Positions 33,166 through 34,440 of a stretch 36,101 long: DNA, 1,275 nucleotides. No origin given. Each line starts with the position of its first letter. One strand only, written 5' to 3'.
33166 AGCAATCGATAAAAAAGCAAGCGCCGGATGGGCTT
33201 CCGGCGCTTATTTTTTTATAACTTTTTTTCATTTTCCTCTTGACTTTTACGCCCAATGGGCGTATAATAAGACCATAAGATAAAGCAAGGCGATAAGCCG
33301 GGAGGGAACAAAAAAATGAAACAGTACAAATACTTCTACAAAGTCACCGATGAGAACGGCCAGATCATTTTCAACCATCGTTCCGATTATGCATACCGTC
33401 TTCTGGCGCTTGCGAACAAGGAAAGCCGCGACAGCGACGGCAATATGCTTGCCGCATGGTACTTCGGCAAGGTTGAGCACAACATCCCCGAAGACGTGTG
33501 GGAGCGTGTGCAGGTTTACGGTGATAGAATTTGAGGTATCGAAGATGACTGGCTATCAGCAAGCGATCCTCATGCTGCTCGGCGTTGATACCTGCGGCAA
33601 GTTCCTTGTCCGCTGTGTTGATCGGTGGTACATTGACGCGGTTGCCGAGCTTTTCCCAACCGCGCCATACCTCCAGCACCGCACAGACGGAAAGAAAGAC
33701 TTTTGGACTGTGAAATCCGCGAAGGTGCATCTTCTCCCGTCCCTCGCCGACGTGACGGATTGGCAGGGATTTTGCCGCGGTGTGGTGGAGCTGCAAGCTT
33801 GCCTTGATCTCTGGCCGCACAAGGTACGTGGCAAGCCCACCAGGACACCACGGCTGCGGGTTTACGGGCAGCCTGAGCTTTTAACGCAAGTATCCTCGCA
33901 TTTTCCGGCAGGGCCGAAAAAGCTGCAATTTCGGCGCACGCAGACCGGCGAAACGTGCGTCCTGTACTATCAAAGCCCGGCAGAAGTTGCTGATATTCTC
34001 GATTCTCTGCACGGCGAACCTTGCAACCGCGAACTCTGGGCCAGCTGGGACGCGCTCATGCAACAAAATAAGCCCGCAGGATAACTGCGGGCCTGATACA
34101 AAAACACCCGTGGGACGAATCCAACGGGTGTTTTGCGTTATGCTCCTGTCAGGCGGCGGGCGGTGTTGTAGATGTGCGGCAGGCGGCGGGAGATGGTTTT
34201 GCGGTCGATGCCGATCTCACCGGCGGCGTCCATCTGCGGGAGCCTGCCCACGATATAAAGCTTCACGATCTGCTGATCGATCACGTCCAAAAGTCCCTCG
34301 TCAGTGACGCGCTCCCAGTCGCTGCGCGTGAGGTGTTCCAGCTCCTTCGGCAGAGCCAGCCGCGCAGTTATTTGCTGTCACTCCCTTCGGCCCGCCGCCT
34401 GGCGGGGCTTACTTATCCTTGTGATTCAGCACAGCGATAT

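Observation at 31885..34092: Twin copies of a consensus promoter cassette with a 15-bp palindrome drive two small operons (acr-aca-like anti-defence island candidate)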

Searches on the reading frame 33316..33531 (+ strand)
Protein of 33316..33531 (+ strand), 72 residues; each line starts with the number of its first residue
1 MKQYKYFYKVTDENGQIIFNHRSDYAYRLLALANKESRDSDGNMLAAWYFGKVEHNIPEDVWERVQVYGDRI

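Call 11: search_protein_families(library=pfam, max_evalue=0.1, proteins=[window:33316-33531:+])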
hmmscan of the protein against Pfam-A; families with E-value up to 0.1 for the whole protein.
window:33316-33531:+ (72 aa): 0 families

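Call 12: search_protein_families(library=phrogs, max_evalue=0.1, proteins=[window:33316-33531:+])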
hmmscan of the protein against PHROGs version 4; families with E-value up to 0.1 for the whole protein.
window:33316-33531:+ (72 aa): 2 families
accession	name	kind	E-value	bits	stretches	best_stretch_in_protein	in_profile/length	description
phrog_14955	-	unknown function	0.0046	18.3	1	9-53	3-47/68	-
phrog_3276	-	unknown function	0.061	14.4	1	11-70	14-73/107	-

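Call 23: search_protein_families(library=ncbifam, max_evalue=0.1, proteins=[window:33316-33531:+])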
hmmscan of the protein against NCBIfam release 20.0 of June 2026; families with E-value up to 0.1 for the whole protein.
window:33316-33531:+ (72 aa): 0 families

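Call 80: search_protein_families(library=padloc, max_evalue=0.01, proteins=[window:33316-33531:+])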
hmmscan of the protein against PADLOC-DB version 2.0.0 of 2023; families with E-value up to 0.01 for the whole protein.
window:33316-33531:+ (72 aa): 0 families

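Call 85: search_solved_structures(query=window:33316-33531:+, max_evalue=10)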
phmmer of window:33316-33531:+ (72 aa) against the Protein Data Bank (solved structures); distinct sequences matched with E-value up to 10: 1.
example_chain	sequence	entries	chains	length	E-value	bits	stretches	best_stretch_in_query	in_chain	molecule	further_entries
6z1p_AA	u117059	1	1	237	0.49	14.2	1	10-64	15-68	50S ribosomal protein L27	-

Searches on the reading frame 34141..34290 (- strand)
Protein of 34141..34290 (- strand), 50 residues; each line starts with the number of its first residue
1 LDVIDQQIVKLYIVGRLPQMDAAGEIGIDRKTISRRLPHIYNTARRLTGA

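Call 11: search_protein_families(library=pfam, max_evalue=0.1, proteins=[window:34141-34290:-])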
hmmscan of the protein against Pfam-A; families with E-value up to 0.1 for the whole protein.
window:34141-34290:- (50 aa): 4 families
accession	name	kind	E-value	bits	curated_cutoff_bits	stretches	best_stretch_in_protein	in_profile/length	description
PF13518.12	HTH_28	-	0.00022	21.7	25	1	7-42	4-37/52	Helix-turn-helix domain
PF13404.12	HTH_AsnC-type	-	0.0056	16.9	27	1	1-37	1-38/42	AsnC-type helix-turn-helix domain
PF13384.12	HTH_23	-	0.02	15.1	24.6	1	7-37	9-38/50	Homeodomain-like domain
PF02954.25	HTH_8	-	0.096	12.9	22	0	21-37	23-39/42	Bacterial regulatory protein, Fis family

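Call 12: search_protein_families(library=phrogs, max_evalue=0.1, proteins=[window:34141-34290:-])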
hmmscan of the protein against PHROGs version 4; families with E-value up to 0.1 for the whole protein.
window:34141-34290:- (50 aa): 1 family
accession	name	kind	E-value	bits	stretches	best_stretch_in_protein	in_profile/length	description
phrog_36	-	transcription regulation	0.052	14.1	1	4-36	143-175/220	transcriptional regulator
